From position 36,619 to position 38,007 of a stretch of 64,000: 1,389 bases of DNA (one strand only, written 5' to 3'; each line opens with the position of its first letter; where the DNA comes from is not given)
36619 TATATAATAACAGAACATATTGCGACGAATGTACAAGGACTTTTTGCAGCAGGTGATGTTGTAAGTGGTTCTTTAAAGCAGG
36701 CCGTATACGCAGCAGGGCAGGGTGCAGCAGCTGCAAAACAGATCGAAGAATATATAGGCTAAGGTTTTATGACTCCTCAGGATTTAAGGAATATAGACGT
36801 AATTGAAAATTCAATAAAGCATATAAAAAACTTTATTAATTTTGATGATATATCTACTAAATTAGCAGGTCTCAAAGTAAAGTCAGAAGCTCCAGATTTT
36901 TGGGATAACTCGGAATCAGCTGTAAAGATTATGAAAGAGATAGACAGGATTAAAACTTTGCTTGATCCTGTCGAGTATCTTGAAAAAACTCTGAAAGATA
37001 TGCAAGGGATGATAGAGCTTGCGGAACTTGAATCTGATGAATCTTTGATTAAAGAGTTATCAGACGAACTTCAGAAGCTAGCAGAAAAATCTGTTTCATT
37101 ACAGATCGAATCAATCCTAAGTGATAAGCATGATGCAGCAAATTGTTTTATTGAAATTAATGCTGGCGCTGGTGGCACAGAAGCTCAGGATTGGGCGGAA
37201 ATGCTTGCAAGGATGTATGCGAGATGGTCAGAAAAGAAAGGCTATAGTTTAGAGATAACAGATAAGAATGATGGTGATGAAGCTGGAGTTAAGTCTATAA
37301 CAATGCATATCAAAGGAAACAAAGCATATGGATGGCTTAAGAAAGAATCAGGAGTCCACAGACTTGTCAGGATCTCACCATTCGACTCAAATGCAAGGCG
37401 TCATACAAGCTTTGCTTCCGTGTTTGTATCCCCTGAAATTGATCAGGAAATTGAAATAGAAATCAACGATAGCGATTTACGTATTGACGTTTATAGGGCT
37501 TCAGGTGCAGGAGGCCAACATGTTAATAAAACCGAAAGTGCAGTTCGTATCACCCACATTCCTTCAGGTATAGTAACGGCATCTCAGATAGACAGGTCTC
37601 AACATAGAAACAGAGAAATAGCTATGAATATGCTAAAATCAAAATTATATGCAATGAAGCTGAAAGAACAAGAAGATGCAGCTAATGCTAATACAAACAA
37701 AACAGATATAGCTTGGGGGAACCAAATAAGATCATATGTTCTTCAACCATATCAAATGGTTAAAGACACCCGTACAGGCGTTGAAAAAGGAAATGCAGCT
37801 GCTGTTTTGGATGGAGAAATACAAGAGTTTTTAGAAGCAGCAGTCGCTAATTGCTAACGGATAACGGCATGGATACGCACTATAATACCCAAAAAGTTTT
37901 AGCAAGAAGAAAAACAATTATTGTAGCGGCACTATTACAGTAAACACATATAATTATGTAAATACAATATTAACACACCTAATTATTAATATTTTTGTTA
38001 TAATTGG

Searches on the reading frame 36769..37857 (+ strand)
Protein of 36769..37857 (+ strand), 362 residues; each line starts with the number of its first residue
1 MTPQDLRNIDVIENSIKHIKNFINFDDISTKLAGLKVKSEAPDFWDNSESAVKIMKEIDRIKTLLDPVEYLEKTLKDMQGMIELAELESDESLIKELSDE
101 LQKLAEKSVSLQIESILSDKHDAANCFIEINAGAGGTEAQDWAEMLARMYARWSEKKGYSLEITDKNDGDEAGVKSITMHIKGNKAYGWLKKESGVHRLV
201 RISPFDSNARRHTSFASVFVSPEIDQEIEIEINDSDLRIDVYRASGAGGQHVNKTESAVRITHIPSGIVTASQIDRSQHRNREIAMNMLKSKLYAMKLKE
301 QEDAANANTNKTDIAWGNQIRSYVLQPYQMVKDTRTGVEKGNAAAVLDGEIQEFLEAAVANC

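Call 44: find_encoding_contigs(protein=window:36769-37857:+, flank=10000, max_places=1)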
Protein window:36769-37857:+ (362 aa): 7 contigs read that carry it; 1 place shown.
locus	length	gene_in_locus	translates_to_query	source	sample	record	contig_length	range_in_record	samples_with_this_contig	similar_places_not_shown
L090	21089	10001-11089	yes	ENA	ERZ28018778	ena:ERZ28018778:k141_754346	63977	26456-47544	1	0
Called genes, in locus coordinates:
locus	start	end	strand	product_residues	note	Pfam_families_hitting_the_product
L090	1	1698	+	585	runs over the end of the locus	PF08439:Peptidase_M3_N, PF01432:Peptidase_M3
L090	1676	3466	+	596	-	-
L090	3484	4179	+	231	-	PF04357:TamB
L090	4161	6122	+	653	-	PF17764:PriA_3primeBD, PF04851:ResIII (weak), PF00270:DEAD, PF18319:Zn_ribbon_PriA, PF00271:Helicase_C (weak), PF18074:PriA_C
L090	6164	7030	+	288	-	PF01509:TruB_N, PF16198:TruB_C_2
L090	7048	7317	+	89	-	PF00312:Ribosomal_S15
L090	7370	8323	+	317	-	PF00698:Acyl_transf_1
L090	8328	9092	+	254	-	PF00106:adh_short, PF01370:Epimerase (weak), PF02737:3HCDH_N (weak), PF08659:KR, PF13561:adh_short_C2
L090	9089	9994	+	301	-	PF00890:FAD_binding_2 (weak), PF01134:GIDA (faint), PF01266:DAO (faint), PF01494:FAD_binding_3 (faint), PF07992:Pyr_redox_2, PF12831:FAD_oxidored (weak), PF13738:Pyr_redox_3, PF00070:Pyr_redox, +3 more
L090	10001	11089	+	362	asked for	PF03462:PCRF, PF00472:RF-1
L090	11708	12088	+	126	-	-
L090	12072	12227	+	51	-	-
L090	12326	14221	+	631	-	PF00456:Transketolase_N, PF13292:DXP_synthase_N, PF02775:TPP_enzyme_C (weak), PF02779:Transket_pyr, PF22613:Transketolase_C_1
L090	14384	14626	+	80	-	-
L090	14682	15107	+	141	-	-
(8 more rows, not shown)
